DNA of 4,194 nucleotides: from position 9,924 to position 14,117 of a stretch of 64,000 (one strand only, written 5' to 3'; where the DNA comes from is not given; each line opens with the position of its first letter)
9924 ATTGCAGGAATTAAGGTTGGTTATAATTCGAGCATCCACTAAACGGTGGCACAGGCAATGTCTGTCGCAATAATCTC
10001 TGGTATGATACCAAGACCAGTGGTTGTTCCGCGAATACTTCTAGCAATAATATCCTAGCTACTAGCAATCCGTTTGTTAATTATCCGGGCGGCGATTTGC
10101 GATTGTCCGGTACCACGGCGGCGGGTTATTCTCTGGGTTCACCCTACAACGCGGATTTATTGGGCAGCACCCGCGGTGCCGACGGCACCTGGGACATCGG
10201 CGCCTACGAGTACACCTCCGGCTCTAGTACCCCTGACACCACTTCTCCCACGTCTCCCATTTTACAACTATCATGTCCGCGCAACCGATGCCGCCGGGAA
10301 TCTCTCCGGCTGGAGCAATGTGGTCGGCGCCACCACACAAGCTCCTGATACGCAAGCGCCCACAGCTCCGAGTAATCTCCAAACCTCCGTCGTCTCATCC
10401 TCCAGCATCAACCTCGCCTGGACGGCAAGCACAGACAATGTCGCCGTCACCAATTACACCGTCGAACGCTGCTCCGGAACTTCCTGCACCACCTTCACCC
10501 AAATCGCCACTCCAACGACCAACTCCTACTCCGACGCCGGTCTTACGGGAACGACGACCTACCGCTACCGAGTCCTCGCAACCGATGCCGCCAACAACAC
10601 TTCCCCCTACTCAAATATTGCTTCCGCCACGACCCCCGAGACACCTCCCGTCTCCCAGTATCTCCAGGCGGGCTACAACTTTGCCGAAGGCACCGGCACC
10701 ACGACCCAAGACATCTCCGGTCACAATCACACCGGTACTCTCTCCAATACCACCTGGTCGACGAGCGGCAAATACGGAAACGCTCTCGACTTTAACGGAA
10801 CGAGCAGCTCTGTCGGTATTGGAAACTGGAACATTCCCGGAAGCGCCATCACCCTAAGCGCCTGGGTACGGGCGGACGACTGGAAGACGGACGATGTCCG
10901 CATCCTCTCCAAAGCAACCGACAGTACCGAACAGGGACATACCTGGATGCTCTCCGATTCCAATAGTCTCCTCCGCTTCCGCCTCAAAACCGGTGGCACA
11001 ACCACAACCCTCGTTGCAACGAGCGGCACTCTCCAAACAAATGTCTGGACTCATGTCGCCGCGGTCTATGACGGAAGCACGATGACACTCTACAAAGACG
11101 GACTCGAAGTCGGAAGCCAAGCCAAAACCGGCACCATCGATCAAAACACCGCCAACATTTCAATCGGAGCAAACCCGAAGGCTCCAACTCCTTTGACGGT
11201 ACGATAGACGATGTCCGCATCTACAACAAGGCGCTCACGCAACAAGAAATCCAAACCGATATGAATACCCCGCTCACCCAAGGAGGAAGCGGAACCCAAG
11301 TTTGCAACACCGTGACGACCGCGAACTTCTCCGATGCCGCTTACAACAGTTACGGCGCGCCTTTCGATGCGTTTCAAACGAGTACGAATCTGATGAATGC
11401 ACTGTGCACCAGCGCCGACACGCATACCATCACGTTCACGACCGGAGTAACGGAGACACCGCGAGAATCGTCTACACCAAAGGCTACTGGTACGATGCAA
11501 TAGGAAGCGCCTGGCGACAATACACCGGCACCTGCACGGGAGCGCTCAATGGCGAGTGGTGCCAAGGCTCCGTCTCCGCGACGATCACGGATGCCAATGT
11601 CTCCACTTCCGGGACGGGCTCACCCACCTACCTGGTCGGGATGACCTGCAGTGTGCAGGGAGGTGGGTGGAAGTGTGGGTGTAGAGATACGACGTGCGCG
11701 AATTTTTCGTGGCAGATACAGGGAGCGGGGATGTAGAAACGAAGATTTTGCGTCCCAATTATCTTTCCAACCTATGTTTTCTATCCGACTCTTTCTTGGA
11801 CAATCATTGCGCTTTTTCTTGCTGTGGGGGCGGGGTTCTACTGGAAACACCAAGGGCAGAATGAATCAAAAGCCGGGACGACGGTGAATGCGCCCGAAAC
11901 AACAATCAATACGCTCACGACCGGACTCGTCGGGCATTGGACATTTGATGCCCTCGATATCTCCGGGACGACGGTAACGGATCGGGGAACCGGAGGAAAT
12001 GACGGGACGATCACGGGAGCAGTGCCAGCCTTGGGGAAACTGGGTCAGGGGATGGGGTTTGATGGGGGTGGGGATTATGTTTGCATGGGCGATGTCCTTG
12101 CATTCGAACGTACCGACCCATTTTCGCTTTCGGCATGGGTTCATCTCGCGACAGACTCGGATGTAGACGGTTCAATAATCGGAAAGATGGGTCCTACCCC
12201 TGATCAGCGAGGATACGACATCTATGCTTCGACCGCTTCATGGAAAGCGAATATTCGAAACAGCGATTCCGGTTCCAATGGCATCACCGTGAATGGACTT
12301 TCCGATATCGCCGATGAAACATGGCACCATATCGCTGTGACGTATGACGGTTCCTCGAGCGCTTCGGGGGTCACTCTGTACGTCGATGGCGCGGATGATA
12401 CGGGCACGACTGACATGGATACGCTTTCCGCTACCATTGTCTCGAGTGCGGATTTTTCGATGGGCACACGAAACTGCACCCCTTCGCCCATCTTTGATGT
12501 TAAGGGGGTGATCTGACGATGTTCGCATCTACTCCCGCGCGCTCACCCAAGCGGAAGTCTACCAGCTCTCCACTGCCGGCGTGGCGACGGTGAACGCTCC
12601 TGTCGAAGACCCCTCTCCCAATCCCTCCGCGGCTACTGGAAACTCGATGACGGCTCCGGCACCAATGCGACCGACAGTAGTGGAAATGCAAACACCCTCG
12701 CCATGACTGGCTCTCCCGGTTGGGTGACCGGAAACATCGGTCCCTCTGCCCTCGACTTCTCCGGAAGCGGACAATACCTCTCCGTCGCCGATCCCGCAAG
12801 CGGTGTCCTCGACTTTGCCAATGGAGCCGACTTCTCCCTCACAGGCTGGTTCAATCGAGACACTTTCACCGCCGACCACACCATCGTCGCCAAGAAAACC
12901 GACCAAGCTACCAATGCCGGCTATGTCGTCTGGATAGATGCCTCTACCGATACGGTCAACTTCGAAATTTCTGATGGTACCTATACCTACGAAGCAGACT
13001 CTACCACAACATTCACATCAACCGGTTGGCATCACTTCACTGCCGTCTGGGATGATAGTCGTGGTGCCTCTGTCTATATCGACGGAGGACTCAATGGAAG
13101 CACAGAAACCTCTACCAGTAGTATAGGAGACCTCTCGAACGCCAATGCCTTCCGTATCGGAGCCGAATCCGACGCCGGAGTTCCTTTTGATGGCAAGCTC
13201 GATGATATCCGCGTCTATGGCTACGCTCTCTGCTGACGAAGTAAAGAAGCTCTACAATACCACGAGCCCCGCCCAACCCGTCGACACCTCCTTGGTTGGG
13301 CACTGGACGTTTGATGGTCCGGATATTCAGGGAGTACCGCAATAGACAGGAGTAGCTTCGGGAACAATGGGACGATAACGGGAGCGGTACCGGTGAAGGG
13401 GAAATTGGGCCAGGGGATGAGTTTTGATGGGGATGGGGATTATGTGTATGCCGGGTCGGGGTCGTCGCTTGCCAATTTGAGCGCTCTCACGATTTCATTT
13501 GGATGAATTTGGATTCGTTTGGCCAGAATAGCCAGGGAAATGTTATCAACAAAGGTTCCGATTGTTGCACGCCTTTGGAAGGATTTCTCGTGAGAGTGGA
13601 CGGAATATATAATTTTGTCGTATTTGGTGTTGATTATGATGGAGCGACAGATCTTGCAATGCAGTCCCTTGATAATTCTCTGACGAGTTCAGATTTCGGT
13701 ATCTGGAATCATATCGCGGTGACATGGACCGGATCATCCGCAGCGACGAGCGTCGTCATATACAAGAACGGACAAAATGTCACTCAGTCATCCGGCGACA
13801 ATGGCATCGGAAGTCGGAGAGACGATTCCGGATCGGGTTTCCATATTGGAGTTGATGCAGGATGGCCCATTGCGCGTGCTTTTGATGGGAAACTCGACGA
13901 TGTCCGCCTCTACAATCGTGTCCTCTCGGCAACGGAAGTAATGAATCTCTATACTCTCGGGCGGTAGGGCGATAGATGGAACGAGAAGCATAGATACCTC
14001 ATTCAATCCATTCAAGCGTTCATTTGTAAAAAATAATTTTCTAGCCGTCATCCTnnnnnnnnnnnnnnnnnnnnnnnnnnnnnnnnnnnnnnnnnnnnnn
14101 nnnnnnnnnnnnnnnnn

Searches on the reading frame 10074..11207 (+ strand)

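Call 47: search_protein_families(library=pfam, proteins=[window:10074-11207:+], max_evalue=0.001)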
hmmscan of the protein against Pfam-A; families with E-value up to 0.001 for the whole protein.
window:10074-11207:+ (377 aa): 4 families
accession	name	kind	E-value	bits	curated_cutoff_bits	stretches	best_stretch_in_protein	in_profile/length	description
PF13385.13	Laminin_G_3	-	1.5e-21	77.6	27.6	1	241-371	1-128/151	Concanavalin A-like lectin/glucanases superfamily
PF00041.27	fn3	-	1.1e-08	35.6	25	1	98-183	2-81/84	Fibronectin type III domain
PF25788.1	Ig_Rha78A_N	-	5.5e-05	23.8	27.4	0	107-187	15-101/105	Rha78A-like, N-terminal immunoglobulin domain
PF02210.31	Laminin_G_2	-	0.00016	22.6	22.9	1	296-367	26-99/126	Laminin G domain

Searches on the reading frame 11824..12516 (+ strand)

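Call 47: search_protein_families(library=pfam, proteins=[window:11824-12516:+], max_evalue=0.001)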
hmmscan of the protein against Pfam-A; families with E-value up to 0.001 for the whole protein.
window:11824-12516:+ (230 aa): 1 family
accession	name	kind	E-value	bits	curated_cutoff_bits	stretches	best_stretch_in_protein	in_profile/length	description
PF13385.13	Laminin_G_3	-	1.7e-17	64.4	27.6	1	80-219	1-126/151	Concanavalin A-like lectin/glucanases superfamily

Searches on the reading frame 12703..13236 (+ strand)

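Call 101: search_protein_families(library=pfam, proteins=[window:12703-13236:+], max_evalue=0.001)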
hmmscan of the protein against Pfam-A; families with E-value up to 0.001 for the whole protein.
window:12703-13236:+ (177 aa): 1 family
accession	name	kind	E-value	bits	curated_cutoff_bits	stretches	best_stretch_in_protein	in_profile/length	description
PF13385.13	Laminin_G_3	-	2.6e-24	86.5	27.6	1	21-176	2-145/151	Concanavalin A-like lectin/glucanases superfamily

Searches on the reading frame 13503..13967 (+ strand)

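Call 101: search_protein_families(library=pfam, proteins=[window:13503-13967:+], max_evalue=0.001)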
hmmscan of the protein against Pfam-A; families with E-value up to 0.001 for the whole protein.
window:13503-13967:+ (154 aa): 1 family
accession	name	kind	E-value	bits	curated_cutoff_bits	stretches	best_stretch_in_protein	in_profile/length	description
PF13385.13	Laminin_G_3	-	7.8e-16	59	27.6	1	20-146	44-150/151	Concanavalin A-like lectin/glucanases superfamily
